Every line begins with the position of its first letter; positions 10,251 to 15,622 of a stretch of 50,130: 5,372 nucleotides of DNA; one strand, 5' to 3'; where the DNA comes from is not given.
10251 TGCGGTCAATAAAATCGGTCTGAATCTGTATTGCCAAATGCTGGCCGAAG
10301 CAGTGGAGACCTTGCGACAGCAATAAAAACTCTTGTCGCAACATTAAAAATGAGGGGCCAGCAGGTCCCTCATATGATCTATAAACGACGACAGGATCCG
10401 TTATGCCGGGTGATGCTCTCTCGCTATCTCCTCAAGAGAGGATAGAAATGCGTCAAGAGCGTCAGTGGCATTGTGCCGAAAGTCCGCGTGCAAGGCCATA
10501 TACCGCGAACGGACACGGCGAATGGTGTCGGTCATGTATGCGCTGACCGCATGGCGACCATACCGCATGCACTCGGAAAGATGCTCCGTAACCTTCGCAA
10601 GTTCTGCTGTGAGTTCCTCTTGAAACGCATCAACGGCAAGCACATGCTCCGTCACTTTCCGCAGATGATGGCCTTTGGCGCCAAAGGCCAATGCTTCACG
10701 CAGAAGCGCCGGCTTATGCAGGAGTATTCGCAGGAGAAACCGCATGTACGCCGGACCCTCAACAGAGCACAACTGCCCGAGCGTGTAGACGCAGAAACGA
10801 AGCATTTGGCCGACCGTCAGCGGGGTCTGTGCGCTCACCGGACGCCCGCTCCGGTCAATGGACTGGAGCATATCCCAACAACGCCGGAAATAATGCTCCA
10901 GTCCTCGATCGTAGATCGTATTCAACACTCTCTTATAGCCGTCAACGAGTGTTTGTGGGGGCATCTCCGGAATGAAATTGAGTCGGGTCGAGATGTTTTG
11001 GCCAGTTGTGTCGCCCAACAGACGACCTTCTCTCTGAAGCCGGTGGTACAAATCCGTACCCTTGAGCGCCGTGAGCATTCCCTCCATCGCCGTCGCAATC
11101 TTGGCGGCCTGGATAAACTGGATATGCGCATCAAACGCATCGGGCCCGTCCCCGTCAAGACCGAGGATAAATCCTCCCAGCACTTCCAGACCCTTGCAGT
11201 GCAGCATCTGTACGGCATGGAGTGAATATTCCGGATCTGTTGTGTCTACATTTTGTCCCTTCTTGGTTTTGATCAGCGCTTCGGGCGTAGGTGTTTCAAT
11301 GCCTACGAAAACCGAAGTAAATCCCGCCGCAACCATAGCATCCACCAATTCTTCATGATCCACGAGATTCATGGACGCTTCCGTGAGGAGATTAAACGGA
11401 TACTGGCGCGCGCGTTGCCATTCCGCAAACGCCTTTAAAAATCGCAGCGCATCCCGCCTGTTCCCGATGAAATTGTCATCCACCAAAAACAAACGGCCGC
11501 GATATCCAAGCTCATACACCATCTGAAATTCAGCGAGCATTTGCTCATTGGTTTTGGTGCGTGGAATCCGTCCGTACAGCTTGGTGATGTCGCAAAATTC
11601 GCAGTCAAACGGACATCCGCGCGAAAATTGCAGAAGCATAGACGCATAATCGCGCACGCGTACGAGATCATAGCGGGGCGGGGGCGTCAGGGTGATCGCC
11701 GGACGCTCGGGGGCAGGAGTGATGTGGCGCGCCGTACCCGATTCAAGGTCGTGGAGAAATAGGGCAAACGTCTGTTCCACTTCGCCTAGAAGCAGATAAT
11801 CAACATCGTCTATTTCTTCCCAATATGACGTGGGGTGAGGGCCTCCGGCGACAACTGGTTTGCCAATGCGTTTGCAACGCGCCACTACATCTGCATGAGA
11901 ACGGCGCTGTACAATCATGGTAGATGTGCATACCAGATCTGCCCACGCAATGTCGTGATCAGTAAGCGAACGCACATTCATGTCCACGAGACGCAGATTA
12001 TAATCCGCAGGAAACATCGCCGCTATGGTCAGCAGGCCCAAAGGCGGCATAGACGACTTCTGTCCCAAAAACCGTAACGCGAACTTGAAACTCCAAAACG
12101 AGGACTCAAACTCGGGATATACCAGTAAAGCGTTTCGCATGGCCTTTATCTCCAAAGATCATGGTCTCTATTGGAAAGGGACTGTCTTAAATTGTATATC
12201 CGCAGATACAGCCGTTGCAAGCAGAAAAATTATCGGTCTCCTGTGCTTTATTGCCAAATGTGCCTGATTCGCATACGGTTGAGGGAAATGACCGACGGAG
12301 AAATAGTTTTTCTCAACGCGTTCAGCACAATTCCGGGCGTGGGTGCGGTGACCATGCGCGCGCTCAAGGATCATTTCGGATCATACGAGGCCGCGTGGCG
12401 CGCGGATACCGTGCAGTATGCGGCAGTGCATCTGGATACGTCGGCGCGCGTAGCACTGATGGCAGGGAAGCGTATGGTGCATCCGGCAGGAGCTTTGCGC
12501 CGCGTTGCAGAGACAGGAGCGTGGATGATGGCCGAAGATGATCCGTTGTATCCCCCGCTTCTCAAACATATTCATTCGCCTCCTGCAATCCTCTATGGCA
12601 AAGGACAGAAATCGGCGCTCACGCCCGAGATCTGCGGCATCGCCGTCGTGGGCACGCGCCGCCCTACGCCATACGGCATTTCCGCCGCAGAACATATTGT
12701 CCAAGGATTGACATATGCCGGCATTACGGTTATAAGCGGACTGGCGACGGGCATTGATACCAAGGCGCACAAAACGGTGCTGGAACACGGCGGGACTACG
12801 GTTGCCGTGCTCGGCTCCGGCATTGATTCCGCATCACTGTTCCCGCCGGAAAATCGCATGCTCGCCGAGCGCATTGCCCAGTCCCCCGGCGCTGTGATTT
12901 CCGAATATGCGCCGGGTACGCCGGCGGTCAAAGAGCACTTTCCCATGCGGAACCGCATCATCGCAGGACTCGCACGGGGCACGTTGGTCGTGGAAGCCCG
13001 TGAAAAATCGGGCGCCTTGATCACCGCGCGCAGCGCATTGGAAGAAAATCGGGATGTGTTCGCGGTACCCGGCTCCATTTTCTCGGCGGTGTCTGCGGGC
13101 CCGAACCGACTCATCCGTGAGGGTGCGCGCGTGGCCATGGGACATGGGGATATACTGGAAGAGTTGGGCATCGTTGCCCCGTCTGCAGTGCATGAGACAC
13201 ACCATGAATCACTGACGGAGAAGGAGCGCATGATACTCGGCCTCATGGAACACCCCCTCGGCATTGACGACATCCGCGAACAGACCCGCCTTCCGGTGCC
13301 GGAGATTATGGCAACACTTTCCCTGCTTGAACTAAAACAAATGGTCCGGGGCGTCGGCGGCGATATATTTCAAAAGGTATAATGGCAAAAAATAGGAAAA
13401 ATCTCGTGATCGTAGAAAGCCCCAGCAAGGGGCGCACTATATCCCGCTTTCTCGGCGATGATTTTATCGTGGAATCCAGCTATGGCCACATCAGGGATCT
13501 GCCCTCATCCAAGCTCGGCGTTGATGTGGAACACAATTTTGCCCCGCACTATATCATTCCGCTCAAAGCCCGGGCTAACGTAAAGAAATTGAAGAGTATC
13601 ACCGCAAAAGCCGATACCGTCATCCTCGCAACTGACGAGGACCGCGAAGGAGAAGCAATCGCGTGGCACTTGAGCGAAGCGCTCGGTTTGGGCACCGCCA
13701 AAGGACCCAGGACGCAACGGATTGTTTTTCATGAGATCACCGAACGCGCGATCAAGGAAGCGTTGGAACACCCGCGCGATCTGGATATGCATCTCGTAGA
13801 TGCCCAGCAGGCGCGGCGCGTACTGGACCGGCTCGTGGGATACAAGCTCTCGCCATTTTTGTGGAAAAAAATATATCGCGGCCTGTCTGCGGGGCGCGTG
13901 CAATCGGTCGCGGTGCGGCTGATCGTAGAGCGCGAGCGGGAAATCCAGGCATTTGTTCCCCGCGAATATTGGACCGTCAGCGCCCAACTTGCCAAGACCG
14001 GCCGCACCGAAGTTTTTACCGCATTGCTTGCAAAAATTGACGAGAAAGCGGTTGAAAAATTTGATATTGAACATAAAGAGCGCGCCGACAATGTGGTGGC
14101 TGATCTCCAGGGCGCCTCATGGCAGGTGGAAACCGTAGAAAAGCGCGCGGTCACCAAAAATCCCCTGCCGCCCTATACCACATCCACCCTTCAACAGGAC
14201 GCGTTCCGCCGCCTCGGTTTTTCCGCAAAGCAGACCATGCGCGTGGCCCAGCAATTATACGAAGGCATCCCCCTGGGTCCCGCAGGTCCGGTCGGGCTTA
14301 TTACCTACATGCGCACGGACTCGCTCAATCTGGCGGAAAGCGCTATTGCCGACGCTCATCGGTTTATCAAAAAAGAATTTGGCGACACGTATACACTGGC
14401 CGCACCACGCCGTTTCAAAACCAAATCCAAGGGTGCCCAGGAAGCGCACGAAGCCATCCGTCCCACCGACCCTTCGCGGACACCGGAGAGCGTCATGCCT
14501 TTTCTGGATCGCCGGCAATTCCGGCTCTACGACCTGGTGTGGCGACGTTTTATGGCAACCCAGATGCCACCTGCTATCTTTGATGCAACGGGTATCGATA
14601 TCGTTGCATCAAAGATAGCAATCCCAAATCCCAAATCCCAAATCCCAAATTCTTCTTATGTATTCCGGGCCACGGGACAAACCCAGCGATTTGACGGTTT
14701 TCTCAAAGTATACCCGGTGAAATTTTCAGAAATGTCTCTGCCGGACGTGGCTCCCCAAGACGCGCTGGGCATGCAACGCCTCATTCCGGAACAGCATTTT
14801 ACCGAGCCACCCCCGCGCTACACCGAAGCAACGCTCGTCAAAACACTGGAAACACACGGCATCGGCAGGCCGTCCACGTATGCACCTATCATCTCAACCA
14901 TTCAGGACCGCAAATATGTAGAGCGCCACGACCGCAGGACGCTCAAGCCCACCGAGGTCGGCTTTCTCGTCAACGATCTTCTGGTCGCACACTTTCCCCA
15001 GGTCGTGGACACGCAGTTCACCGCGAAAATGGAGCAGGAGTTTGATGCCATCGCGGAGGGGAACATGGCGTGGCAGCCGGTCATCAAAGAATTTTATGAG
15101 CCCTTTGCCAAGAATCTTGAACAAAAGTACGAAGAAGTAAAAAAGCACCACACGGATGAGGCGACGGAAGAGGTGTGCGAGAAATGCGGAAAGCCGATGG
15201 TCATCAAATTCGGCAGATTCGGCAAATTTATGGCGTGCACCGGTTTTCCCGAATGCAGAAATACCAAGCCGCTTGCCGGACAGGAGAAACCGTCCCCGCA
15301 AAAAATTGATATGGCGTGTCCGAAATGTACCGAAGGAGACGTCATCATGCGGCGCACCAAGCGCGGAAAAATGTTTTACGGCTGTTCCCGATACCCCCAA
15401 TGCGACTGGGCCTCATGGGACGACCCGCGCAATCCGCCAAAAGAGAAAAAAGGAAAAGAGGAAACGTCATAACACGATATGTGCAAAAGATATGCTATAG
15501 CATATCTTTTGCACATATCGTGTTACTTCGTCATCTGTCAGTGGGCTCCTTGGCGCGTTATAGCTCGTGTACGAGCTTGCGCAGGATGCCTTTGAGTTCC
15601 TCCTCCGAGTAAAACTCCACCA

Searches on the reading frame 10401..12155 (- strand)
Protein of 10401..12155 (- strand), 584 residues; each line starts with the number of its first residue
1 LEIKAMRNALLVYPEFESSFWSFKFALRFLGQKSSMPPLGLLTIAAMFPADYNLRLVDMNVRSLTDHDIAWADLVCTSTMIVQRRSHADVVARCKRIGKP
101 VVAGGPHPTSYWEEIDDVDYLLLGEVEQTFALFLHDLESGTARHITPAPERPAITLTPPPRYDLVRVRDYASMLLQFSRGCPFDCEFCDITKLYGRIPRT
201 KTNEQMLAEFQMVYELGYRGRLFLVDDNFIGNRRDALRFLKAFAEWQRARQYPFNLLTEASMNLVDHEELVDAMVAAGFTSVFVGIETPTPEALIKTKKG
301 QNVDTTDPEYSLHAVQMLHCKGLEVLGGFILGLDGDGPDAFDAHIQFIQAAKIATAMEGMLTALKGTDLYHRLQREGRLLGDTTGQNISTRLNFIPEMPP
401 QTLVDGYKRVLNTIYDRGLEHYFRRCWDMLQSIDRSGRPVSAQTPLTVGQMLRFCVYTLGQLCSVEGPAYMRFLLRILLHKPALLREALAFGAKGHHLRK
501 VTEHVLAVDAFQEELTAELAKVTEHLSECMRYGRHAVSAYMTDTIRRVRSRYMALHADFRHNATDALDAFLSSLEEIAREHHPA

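Call 56: search_protein_families(library=pfam, proteins=[window:10401-12155:-], max_evalue=0.0001)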
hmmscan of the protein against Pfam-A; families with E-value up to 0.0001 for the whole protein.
window:10401-12155:- (584 aa): 3 families
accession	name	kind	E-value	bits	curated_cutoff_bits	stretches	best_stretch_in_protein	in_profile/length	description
PF13282.11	DUF4070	-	1.2e-26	93.9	22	1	367-505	1-138/144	Domain of unknown function (DUF4070)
PF04055.27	Radical_SAM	-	4.3e-16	60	29.5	1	176-348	2-166/166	Radical SAM superfamily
PF02310.24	B12-binding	-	4.9e-11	43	32.1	1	34-132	10-119/121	B12 binding domain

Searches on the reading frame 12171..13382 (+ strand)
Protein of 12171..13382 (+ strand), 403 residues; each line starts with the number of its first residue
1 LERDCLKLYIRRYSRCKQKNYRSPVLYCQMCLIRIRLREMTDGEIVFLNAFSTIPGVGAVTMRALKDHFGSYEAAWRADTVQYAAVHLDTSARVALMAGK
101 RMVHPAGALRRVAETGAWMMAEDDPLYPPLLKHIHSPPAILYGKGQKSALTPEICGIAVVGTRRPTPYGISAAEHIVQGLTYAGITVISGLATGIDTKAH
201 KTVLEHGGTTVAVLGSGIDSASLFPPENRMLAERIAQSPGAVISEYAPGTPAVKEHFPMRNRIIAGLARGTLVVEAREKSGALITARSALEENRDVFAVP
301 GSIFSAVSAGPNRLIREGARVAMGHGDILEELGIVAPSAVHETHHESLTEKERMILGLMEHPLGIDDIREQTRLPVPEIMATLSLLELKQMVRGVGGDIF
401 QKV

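Call 56: search_protein_families(library=pfam, proteins=[window:12171-13382:+], max_evalue=0.0001)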
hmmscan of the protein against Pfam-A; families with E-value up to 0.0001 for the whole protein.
window:12171-13382:+ (403 aa): 2 families
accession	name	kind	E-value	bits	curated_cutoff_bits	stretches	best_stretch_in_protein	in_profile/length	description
PF02481.21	DNA_processg_A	-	4.3e-74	248.7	29.6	1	113-322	3-210/212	DNA recombination-mediator protein A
PF17782.7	DprA_WH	-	9.2e-08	32.5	22.9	1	346-397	8-60/61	DprA winged helix domain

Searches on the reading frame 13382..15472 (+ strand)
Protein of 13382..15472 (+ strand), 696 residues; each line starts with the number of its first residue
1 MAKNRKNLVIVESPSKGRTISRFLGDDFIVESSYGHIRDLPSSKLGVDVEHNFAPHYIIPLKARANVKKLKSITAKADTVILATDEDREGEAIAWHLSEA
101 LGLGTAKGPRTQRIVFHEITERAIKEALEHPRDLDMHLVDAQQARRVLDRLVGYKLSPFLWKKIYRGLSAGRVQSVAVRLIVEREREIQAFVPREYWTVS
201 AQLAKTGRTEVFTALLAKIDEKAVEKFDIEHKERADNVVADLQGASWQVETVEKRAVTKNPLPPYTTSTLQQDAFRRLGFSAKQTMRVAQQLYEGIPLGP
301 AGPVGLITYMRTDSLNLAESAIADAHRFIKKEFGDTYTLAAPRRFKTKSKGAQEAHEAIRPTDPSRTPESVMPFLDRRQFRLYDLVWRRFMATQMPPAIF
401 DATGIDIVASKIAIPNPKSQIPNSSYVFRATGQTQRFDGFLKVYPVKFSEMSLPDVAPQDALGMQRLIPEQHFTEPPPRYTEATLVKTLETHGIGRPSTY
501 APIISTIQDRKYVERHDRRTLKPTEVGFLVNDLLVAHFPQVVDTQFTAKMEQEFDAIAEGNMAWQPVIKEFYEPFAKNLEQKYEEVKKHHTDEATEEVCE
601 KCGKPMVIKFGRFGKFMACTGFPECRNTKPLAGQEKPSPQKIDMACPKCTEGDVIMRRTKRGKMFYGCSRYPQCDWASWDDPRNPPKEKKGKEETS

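Call 56: search_protein_families(library=pfam, proteins=[window:13382-15472:+], max_evalue=0.0001)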
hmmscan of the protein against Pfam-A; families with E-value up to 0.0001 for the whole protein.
window:13382-15472:+ (696 aa): 3 families
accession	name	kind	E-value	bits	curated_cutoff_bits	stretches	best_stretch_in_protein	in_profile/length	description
PF01131.25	Topoisom_bac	-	7e-126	421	35.1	1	134-569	2-411/411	DNA topoisomerase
PF01396.24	Zn_ribbon_Top1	-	1.2e-27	95.8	32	2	597-631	2-36/39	Topoisomerase DNA binding C4 zinc finger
PF01751.28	Toprim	-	5.1e-20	71.9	23.1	1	8-119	2-96/96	Toprim domain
